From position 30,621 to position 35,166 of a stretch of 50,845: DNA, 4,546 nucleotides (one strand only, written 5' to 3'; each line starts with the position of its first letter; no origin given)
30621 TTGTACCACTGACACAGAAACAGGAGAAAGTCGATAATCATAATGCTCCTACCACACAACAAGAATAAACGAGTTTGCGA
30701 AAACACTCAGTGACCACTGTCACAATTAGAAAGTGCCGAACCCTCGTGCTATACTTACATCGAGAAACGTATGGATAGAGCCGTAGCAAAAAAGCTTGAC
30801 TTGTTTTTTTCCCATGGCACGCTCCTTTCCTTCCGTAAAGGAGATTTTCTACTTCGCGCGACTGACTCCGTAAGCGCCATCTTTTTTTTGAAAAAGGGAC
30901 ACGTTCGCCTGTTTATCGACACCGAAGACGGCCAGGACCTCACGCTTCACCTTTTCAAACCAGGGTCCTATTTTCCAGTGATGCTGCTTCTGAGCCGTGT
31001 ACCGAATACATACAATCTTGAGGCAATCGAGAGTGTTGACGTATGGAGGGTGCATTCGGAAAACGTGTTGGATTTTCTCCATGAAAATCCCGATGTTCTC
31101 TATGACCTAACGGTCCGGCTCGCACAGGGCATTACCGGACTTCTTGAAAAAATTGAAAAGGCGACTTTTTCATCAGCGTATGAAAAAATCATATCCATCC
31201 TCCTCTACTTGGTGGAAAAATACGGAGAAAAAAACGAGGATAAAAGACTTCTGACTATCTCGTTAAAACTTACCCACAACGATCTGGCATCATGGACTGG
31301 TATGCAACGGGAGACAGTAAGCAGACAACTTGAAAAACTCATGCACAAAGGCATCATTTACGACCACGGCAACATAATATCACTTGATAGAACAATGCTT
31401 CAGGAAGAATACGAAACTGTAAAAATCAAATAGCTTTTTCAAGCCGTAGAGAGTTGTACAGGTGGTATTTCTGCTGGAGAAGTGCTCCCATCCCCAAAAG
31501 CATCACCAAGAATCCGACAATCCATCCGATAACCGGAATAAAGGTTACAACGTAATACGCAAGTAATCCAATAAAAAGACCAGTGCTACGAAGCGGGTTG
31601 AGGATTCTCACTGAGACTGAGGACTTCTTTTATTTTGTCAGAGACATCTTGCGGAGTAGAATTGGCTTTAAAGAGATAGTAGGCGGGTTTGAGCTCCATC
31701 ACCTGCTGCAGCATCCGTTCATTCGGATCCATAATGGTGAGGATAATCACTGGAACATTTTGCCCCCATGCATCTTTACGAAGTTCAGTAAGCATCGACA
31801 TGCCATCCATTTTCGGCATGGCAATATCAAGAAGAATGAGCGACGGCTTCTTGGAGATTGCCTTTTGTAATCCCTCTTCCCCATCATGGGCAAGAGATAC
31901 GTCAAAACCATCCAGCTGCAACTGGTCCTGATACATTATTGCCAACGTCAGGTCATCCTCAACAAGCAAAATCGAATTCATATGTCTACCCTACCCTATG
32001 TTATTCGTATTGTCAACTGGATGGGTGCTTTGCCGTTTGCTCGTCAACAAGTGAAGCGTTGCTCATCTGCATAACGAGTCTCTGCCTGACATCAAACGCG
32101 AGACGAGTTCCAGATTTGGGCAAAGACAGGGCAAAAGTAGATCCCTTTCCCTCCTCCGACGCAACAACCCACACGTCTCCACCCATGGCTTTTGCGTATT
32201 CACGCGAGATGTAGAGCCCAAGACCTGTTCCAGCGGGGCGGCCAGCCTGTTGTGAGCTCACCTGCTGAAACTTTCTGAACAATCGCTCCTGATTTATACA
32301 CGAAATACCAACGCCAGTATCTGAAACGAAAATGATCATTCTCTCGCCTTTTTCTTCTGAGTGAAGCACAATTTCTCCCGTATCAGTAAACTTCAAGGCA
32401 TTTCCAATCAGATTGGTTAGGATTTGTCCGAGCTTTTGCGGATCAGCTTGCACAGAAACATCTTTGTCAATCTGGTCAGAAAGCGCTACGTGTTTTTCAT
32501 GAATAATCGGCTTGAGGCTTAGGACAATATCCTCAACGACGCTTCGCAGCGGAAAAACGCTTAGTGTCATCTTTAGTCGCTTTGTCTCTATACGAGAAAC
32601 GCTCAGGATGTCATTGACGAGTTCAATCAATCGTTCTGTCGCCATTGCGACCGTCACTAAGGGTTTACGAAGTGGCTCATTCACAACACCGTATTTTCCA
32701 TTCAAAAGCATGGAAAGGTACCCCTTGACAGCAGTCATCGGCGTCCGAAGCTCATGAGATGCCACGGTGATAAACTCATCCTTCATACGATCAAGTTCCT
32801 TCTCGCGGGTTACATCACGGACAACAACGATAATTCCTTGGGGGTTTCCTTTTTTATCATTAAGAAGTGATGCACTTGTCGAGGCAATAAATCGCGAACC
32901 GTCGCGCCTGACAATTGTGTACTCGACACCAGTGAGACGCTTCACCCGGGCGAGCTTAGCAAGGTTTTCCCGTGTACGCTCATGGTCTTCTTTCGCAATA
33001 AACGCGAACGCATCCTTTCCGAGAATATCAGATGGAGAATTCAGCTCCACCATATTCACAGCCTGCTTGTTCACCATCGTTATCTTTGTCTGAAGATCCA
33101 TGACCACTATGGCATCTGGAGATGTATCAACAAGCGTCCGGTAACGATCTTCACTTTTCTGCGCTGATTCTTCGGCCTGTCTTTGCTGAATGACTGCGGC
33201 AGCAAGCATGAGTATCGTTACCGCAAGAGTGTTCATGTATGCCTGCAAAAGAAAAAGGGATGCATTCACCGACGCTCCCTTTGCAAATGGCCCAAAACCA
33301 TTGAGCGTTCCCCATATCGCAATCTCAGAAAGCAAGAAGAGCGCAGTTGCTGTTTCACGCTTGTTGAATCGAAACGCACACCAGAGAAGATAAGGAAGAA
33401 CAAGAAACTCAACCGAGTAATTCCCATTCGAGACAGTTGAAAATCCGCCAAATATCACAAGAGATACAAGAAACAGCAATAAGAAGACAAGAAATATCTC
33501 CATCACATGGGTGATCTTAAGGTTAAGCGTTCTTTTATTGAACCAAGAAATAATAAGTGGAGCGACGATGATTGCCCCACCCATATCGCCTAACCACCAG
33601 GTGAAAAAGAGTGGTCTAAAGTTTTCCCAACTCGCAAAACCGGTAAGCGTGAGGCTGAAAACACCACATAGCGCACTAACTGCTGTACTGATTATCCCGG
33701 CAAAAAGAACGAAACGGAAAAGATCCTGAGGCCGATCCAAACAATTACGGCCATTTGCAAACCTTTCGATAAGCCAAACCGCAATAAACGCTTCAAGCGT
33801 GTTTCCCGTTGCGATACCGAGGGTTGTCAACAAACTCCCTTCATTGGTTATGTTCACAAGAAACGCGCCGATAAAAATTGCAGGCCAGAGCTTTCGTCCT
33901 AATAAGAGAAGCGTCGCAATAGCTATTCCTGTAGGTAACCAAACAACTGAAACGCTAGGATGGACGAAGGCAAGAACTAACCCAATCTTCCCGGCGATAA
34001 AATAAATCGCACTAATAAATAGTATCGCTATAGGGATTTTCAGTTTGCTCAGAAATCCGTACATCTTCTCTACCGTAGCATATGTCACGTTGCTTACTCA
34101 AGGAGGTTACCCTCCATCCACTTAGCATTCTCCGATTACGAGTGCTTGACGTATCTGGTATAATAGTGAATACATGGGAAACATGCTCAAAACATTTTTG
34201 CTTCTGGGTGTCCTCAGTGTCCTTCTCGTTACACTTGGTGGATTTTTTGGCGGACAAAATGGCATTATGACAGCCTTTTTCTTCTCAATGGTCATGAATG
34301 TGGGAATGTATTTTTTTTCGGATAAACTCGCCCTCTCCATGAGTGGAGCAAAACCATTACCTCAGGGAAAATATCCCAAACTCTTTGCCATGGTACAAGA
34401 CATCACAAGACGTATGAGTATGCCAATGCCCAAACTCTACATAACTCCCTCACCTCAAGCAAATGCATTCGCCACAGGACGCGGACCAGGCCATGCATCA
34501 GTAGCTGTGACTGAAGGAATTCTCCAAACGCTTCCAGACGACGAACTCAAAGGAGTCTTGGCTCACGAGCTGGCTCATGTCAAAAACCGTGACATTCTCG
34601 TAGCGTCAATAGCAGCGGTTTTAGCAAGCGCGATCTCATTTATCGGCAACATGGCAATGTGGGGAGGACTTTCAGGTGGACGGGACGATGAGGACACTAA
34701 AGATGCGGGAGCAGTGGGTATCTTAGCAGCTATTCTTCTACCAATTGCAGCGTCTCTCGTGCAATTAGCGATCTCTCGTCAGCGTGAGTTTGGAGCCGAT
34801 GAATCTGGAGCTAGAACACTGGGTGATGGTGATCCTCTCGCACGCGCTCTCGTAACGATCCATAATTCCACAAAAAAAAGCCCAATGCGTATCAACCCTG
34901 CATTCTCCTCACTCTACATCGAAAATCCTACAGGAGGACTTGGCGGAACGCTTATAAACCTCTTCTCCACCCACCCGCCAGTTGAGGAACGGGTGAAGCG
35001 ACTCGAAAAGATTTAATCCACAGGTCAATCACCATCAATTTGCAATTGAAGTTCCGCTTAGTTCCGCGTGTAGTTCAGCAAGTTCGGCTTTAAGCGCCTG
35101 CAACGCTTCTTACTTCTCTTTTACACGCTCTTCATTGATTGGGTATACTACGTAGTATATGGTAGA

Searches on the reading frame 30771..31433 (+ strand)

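Call 70: search_protein_families(library=pfam, proteins=[window:30771-31433:+], max_evalue=0.00001)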
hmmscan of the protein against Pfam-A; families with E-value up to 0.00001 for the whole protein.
window:30771-31433:+ (220 aa): 3 families
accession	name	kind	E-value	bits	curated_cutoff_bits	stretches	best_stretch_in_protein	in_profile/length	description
PF00027.35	cNMP_binding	-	7.2e-16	58.4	27.5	1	19-106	2-89/89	Cyclic nucleotide-binding domain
PF13545.12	HTH_Crp_2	-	1e-14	54.7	27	1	138-212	1-69/70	Crp-like helix-turn-helix domain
PF00325.26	Crp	-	3.1e-06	27.2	21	1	165-196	1-32/32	Bacterial regulatory proteins, crp family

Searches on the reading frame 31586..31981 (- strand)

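Call 70: search_protein_families(library=pfam, proteins=[window:31586-31981:-], max_evalue=0.00001)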
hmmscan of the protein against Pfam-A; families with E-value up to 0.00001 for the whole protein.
window:31586-31981:- (131 aa): 1 family
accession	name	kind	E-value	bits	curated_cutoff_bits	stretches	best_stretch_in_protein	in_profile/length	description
PF00072.30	Response_reg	-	2.2e-20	73.3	30.2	1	4-108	1-102/111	Response regulator receiver domain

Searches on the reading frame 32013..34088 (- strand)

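Call 75: search_protein_families(library=pfam, proteins=[window:32013-34088:-], max_evalue=0.0001)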
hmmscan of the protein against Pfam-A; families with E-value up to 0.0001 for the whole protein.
window:32013-34088:- (691 aa): 8 families
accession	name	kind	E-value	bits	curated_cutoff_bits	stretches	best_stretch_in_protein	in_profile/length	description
PF05231.19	MASE1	-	2.1e-50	172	29.8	1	23-303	3-299/299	MASE1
PF02518.31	HATPase_c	-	3.7e-24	85.7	26.4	1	549-658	2-109/111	Histidine kinase-, DNA gyrase B-, and HSP90-like ATPase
PF00512.31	HisKA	-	1.5e-15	57.4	26.9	1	435-502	1-65/66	His Kinase A (phospho-acceptor) domain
PF00989.32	PAS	-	4.8e-13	49.5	22.6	1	315-426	2-113/113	PAS fold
PF13426.13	PAS_9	-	6e-12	46.2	27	1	324-427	1-102/103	PAS domain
PF08448.16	PAS_4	-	3.2e-10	40.7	23.1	1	320-430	1-109/110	PAS fold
PF13188.13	PAS_8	-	9.3e-08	32.2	21.8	1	315-363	2-49/65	PAS domain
PF08447.18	PAS_3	-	9e-07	29.5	25.6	1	351-422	15-88/89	PAS fold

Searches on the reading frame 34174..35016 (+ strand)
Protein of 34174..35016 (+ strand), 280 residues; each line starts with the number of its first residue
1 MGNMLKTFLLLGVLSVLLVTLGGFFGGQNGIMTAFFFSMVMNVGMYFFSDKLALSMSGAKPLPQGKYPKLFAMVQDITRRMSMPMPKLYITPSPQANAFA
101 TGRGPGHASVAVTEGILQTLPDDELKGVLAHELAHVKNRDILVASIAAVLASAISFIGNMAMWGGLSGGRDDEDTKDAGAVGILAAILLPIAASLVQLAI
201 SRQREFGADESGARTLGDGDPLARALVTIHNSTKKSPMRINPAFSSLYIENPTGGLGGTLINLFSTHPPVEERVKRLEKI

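Call 75: search_protein_families(library=pfam, proteins=[window:34174-35016:+], max_evalue=0.0001)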
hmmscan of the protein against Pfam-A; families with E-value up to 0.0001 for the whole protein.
window:34174-35016:+ (280 aa): 1 family
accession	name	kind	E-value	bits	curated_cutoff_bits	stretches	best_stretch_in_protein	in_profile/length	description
PF01435.24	Peptidase_M48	-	1.1e-34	120.4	20.3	1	69-279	6-184/186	Peptidase family M48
